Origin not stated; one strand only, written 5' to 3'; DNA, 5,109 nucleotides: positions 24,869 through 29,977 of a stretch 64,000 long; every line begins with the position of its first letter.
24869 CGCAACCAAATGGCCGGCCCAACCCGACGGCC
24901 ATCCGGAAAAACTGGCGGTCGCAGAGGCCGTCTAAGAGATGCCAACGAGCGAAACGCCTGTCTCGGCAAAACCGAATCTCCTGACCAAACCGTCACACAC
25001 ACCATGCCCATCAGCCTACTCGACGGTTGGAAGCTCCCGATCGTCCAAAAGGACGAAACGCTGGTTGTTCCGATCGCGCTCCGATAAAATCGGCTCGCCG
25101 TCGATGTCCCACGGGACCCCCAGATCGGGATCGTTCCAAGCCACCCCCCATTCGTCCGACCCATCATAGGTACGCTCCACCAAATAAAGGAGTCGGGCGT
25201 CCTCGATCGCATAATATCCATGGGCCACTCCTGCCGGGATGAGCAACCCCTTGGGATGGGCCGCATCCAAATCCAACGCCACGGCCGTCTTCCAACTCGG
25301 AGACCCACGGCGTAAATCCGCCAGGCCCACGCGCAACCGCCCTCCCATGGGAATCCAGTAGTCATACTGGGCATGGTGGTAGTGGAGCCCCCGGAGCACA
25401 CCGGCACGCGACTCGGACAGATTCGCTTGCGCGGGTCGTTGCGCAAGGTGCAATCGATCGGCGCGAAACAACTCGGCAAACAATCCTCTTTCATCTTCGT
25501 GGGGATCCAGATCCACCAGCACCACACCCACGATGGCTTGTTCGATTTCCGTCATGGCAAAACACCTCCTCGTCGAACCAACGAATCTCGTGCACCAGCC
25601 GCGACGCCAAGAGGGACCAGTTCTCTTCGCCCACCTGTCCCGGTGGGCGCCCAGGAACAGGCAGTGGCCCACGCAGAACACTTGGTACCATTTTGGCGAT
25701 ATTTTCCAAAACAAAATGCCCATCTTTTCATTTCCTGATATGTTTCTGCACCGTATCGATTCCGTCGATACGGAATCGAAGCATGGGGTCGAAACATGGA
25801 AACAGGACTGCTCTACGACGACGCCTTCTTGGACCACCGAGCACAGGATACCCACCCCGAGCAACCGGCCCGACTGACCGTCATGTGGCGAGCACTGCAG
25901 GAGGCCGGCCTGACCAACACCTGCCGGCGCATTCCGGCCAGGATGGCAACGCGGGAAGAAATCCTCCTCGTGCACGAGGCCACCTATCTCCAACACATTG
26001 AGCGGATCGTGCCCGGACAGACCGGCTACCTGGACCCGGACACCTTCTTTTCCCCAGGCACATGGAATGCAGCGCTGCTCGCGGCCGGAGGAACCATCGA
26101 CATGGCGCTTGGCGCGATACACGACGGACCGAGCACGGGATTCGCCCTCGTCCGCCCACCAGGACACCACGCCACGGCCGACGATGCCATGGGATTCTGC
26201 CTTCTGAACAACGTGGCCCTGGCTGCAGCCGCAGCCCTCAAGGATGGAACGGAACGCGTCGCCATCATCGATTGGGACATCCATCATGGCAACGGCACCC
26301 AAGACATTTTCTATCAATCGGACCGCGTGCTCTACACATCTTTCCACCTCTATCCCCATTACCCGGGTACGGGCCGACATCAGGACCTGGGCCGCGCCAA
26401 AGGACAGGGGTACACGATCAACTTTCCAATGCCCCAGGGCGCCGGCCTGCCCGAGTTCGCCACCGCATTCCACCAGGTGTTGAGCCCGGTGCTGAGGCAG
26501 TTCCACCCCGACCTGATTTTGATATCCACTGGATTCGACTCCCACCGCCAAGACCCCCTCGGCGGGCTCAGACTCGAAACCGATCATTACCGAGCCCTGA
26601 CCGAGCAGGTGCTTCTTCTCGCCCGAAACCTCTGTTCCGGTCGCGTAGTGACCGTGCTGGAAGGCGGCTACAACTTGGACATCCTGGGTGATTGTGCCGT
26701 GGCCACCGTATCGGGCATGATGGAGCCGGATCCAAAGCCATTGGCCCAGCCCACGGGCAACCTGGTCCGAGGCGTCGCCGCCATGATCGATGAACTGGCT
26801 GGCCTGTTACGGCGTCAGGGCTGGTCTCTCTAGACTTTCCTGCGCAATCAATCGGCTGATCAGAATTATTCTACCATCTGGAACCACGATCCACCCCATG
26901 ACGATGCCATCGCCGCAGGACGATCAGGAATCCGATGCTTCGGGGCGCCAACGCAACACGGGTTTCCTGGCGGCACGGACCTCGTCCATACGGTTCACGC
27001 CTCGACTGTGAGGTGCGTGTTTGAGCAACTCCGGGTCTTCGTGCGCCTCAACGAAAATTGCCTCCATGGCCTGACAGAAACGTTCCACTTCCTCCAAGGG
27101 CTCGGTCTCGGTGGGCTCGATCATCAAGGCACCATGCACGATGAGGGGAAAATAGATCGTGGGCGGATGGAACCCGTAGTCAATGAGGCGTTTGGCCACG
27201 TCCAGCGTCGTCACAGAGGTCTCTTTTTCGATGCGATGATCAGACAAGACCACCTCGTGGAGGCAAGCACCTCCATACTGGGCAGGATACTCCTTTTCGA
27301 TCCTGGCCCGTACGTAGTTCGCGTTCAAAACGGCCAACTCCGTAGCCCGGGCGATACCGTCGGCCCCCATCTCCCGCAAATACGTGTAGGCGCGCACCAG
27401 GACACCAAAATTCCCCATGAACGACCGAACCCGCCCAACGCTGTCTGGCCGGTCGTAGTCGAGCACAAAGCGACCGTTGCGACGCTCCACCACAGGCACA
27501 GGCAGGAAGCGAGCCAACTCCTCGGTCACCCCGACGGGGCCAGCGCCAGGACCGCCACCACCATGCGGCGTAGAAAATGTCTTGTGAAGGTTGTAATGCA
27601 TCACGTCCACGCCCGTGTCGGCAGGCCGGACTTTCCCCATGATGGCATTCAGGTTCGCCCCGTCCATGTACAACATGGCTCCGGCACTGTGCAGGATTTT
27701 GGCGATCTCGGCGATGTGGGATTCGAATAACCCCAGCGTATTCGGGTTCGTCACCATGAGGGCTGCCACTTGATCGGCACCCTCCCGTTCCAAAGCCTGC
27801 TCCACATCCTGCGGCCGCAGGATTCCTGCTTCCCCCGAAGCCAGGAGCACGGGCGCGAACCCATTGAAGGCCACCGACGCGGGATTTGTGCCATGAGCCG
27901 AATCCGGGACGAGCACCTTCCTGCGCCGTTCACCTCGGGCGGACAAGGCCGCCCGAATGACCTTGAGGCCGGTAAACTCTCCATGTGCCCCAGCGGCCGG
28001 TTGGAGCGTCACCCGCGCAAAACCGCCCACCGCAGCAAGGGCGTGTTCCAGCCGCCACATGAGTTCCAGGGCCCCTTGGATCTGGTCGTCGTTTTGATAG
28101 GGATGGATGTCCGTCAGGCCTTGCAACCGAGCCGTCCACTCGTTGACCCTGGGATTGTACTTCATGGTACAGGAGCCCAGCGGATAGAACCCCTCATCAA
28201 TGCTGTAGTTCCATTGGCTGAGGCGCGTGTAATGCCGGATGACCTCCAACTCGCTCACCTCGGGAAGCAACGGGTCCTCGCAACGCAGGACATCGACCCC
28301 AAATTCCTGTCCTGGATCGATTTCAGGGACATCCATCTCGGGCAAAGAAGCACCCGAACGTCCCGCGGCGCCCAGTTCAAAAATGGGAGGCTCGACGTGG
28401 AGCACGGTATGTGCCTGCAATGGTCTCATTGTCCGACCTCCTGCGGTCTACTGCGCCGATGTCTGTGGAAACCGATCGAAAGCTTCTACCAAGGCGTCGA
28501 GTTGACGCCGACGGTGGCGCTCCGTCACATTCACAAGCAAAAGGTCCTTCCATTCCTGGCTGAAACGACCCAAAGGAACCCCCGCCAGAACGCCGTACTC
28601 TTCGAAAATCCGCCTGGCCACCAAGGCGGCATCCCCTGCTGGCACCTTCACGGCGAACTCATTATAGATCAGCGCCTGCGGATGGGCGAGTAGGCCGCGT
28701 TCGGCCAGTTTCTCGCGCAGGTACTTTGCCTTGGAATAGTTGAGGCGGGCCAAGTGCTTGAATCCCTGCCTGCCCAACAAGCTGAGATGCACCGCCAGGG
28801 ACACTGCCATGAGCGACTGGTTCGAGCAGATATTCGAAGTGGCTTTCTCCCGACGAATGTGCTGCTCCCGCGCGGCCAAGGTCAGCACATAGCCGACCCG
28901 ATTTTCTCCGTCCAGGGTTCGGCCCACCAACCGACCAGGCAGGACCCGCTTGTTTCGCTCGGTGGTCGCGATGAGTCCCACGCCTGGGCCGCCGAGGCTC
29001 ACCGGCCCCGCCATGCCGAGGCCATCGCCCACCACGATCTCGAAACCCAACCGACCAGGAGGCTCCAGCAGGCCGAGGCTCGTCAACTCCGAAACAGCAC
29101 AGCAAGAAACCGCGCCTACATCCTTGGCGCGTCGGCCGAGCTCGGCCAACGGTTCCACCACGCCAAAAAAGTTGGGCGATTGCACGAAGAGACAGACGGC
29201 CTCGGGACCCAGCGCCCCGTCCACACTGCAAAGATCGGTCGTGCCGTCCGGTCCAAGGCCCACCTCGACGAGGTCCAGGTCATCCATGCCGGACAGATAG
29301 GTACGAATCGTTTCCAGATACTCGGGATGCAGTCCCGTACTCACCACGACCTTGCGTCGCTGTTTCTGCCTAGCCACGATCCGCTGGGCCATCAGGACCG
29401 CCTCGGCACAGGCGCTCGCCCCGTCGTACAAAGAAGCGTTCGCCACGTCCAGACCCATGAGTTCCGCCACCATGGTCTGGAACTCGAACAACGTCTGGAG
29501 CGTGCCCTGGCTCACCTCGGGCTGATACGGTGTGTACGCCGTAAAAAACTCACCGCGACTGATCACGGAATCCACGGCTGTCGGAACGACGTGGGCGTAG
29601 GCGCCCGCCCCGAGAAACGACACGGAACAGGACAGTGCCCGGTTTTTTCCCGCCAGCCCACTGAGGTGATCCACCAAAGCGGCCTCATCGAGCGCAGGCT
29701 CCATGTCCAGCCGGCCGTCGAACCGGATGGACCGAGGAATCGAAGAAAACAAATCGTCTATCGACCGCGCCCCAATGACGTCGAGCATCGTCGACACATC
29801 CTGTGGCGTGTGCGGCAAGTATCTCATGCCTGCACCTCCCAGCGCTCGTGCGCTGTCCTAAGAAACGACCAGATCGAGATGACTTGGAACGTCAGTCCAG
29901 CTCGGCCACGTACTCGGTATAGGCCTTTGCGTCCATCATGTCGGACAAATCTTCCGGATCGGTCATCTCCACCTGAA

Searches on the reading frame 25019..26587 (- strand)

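Call 30: search_protein_families(library=pfam, proteins=[window:25019-26587:-], max_evalue=0.0001)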
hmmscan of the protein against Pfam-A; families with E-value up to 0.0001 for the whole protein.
window:25019-26587:- (523 aa): 2 families
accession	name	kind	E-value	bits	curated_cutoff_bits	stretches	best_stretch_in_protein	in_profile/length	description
PF00908.23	dTDP_sugar_isom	-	8.3e-39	133.4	27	1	350-511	2-166/168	dTDP-4-dehydrorhamnose 3,5-epimerase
PF14667.12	Polysacc_synt_C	-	3.6e-06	27.5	28.7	1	363-467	1-94/111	Polysaccharide biosynthesis C-terminal domain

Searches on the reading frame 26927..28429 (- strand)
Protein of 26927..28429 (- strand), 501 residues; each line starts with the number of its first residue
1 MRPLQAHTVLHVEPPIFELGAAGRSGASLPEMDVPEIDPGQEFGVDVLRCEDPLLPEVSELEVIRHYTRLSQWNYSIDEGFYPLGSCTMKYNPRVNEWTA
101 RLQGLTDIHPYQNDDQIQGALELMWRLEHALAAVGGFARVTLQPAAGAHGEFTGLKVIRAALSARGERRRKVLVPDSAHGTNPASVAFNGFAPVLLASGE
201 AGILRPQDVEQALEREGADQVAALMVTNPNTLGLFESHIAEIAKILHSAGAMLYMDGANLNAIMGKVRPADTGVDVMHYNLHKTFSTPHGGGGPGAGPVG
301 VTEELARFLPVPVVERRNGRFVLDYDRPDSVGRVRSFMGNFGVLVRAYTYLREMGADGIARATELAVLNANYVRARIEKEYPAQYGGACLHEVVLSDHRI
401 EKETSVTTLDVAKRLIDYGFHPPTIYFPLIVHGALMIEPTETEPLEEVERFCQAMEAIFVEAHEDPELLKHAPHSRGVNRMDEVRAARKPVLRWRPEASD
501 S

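Call 30: search_protein_families(library=pfam, proteins=[window:26927-28429:-], max_evalue=0.0001)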
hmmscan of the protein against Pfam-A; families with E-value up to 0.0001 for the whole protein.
window:26927-28429:- (501 aa): 4 families
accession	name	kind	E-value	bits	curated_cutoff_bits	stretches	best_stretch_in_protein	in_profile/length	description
PF21478.3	GcvP2_C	-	3.2e-32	111.4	27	1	362-463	1-103/122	Glycine dehydrogenase, C-terminal domain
PF01212.27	Beta_elim_lyase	-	5.1e-06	26.5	27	1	162-290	64-206/288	Beta-eliminating lyase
PF02347.22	GDC-P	-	9.1e-06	25.2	26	1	103-312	92-286/429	Glycine cleavage system P-protein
PF00266.25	Aminotran_5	-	5.9e-05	22.6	21.5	0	189-290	112-207/371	Aminotransferase class-V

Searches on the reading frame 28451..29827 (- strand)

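Call 30: search_protein_families(library=pfam, proteins=[window:28451-29827:-], max_evalue=0.0001)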
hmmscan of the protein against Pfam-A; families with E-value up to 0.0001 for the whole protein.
window:28451-29827:- (459 aa): 1 family
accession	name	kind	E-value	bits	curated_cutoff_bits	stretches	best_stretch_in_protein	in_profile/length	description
PF02347.22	GDC-P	-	1.7e-112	376.9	26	1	1-450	1-429/429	Glycine cleavage system P-protein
